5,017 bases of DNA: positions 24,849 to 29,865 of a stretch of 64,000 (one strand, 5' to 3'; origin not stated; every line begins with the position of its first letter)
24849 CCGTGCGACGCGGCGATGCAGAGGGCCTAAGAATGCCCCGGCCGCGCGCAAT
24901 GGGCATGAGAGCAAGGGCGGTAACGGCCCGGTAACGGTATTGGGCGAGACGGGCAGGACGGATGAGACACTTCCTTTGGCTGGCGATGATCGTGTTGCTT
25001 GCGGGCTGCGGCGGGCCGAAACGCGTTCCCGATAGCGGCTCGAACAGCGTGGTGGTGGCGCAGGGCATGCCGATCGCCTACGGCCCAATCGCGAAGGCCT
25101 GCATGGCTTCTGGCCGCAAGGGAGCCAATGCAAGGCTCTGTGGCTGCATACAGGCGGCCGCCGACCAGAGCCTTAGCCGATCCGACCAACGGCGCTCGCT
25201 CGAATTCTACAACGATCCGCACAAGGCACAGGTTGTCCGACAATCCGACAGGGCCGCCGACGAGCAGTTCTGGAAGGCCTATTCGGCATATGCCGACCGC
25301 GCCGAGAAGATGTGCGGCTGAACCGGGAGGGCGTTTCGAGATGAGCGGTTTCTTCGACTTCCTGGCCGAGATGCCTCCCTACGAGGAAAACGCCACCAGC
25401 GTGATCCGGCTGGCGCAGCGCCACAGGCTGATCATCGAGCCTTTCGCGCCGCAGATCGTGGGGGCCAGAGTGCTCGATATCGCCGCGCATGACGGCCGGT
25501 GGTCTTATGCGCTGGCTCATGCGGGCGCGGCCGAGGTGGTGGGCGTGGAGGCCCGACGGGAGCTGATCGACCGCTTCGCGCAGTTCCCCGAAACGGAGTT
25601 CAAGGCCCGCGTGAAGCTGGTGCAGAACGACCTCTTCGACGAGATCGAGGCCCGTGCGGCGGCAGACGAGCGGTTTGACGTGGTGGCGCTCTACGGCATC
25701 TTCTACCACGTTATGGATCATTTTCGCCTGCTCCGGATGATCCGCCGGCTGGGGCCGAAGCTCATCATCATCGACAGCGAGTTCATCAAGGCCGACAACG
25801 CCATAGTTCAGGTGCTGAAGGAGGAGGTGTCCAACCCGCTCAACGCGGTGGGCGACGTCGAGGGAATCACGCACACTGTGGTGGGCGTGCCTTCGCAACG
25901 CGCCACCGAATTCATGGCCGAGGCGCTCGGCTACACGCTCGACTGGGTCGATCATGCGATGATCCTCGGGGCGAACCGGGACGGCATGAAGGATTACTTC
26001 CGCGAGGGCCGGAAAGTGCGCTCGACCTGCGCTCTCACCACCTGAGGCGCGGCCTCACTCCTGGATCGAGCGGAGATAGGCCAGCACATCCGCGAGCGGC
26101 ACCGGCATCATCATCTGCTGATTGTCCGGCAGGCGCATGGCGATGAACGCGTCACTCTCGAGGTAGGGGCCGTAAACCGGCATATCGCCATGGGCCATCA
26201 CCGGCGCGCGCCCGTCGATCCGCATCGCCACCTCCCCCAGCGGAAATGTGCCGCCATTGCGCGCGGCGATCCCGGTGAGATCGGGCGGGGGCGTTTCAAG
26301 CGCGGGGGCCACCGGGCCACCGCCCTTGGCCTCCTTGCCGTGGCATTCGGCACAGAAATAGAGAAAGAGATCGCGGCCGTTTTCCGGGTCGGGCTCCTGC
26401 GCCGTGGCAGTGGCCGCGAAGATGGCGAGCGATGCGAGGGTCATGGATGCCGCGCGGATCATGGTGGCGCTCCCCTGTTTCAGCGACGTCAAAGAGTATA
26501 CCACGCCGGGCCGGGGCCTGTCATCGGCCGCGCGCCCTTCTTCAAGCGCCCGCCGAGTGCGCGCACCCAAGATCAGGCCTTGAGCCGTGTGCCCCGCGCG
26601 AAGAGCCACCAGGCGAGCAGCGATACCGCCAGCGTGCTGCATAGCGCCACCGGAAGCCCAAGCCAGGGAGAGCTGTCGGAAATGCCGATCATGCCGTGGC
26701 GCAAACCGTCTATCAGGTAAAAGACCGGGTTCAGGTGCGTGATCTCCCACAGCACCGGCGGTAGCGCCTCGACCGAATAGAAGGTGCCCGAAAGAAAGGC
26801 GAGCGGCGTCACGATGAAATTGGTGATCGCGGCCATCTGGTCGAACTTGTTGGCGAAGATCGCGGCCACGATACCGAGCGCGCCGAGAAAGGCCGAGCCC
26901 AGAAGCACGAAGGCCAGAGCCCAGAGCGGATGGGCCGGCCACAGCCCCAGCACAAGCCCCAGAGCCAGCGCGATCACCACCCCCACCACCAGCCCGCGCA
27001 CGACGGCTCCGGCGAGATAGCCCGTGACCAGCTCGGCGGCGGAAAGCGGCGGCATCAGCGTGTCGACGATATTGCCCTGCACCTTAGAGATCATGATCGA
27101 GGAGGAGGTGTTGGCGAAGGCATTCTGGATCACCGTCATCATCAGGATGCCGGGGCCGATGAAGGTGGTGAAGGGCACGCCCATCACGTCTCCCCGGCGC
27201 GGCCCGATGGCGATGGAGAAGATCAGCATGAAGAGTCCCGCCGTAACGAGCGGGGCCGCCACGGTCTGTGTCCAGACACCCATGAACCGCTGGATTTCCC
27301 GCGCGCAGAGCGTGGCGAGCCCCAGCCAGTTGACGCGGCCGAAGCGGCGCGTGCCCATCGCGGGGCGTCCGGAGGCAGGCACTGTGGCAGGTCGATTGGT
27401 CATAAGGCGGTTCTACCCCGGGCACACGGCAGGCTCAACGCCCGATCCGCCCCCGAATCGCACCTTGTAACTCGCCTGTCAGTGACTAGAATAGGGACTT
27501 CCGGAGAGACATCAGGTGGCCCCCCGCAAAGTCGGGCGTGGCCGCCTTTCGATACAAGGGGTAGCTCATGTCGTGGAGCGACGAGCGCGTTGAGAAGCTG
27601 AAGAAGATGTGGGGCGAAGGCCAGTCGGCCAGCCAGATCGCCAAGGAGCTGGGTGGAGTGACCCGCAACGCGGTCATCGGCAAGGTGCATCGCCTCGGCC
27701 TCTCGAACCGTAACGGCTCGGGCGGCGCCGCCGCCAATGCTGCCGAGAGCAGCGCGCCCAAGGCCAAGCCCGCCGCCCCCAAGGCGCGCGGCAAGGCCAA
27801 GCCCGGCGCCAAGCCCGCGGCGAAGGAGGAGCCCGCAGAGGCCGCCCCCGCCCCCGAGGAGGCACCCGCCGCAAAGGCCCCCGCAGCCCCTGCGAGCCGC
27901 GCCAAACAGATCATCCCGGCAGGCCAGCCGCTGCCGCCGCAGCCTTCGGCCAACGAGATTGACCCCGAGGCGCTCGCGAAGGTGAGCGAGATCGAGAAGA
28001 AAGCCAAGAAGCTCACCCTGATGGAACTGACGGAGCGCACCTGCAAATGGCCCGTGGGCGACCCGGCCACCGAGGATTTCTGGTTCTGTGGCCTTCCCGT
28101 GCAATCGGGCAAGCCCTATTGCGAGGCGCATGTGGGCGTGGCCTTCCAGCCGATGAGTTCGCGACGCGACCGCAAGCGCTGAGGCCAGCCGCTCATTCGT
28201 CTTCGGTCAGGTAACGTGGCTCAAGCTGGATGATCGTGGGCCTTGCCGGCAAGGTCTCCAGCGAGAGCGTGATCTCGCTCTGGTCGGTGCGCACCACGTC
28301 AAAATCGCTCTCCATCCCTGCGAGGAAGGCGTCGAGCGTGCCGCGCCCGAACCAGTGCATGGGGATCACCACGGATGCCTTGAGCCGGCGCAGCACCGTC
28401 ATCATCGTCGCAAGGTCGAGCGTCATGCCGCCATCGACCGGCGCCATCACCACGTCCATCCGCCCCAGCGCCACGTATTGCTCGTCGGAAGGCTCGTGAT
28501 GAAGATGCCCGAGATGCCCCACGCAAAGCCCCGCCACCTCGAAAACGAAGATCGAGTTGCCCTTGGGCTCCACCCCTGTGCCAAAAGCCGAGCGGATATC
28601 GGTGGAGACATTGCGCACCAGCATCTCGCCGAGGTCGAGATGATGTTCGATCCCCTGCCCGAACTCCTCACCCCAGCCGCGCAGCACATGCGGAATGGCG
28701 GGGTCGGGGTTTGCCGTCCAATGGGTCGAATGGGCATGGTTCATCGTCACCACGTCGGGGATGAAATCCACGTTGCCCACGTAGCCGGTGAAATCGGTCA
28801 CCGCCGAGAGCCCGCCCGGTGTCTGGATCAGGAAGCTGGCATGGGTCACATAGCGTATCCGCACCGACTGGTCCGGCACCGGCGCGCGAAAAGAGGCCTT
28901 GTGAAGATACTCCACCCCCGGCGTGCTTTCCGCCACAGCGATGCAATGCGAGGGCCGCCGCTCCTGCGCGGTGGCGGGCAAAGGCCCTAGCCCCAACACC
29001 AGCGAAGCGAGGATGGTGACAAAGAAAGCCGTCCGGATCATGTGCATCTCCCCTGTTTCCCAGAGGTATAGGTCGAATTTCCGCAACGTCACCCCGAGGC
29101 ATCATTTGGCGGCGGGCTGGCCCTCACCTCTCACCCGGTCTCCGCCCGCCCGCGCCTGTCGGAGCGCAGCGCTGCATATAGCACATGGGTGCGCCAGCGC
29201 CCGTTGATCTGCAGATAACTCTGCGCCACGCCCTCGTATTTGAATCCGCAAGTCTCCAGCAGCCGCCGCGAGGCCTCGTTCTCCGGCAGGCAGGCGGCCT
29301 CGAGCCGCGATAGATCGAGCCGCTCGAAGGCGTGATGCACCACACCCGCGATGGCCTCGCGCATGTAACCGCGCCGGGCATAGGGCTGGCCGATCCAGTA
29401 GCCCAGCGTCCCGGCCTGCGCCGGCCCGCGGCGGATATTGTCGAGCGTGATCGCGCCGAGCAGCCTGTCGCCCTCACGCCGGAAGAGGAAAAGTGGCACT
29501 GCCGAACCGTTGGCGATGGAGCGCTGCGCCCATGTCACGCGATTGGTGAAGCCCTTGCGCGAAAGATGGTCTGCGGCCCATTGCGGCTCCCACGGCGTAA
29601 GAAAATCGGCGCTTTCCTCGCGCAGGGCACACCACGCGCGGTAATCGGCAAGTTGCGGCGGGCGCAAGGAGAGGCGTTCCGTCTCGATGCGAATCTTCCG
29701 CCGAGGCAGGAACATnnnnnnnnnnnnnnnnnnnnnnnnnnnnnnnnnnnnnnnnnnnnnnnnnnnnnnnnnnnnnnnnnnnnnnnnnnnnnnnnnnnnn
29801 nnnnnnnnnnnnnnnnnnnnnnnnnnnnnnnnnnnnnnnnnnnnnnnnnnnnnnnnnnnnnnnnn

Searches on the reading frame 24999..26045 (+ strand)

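Call 38: search_protein_families(library=pfam, proteins=[window:24999-26045:+], max_evalue=0.001)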
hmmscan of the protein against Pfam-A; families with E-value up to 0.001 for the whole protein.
window:24999-26045:+ (348 aa): 6 families
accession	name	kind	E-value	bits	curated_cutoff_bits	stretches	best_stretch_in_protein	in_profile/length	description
PF13649.12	Methyltransf_25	-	4.1e-08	34.2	27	1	158-250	1-91/97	Methyltransferase domain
PF13489.12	Methyltransf_23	-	4.1e-08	33.6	27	1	146-251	13-108/164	Methyltransferase domain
PF13847.12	Methyltransf_31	-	2.9e-07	30.7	27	1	155-254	4-103/145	Methyltransferase domain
PF08241.18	Methyltransf_11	-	1.1e-06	29.6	21.2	1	159-251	1-86/95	Methyltransferase domain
PF08242.18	Methyltransf_12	-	2.6e-05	25.3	30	1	159-251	1-91/98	Methyltransferase domain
PF08003.17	Methyltransf_9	-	3.8e-05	23.2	23.8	1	146-272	107-231/315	Protein of unknown function (DUF1698)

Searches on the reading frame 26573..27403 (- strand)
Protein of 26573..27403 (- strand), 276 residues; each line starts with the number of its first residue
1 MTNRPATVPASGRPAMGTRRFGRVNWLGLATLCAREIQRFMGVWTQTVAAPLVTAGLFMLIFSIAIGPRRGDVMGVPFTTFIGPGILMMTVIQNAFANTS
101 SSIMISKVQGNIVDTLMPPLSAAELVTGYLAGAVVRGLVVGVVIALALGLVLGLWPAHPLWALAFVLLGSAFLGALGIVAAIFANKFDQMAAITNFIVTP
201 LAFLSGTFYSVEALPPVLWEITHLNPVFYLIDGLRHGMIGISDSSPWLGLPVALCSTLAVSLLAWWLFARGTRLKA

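Call 38: search_protein_families(library=pfam, proteins=[window:26573-27403:-], max_evalue=0.001)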
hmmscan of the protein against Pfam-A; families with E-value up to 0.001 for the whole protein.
window:26573-27403:- (276 aa): 2 families
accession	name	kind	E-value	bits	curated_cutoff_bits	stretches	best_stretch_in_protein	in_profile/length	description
PF01061.29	ABC2_membrane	-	1.6e-29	103.4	26.9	1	30-238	4-210/211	ABC-2 type transporter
PF12698.13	ABC2_membrane_3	-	9.8e-08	31.9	31.6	1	79-265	161-346/347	ABC-2 family transporter protein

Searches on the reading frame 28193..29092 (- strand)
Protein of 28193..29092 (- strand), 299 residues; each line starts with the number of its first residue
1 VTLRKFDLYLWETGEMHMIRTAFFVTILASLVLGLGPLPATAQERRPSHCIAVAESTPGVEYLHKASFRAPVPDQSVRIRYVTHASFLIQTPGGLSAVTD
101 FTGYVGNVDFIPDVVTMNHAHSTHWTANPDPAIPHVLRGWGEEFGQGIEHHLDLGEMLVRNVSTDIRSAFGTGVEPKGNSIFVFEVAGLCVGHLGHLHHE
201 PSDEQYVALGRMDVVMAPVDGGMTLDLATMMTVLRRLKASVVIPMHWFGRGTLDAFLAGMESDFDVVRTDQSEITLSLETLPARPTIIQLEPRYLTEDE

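Call 38: search_protein_families(library=pfam, proteins=[window:28193-29092:-], max_evalue=0.001)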
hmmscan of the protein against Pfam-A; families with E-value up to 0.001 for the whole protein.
window:28193-29092:- (299 aa): 1 family
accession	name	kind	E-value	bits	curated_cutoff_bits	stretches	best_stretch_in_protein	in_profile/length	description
PF13483.12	Lactamase_B_3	-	6.7e-47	159.9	24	1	78-246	1-160/160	Beta-lactamase superfamily domain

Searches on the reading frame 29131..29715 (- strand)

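Call 39: search_protein_families(library=pfam, proteins=[window:29131-29715:-], max_evalue=0.001)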
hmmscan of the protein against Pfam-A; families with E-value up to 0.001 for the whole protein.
window:29131-29715:- (194 aa): 3 families
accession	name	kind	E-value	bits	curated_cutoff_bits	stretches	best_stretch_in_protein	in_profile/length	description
PF13302.13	Acetyltransf_3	-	3.9e-27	96.1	25.4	1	14-159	1-138/138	Acetyltransferase (GNAT) domain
PF00583.31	Acetyltransf_1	-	5e-11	43.3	20.7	1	71-158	31-116/116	Acetyltransferase (GNAT) family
PF13420.13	Acetyltransf_4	-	5.1e-10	40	24.3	1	53-177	27-153/155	Acetyltransferase (GNAT) domain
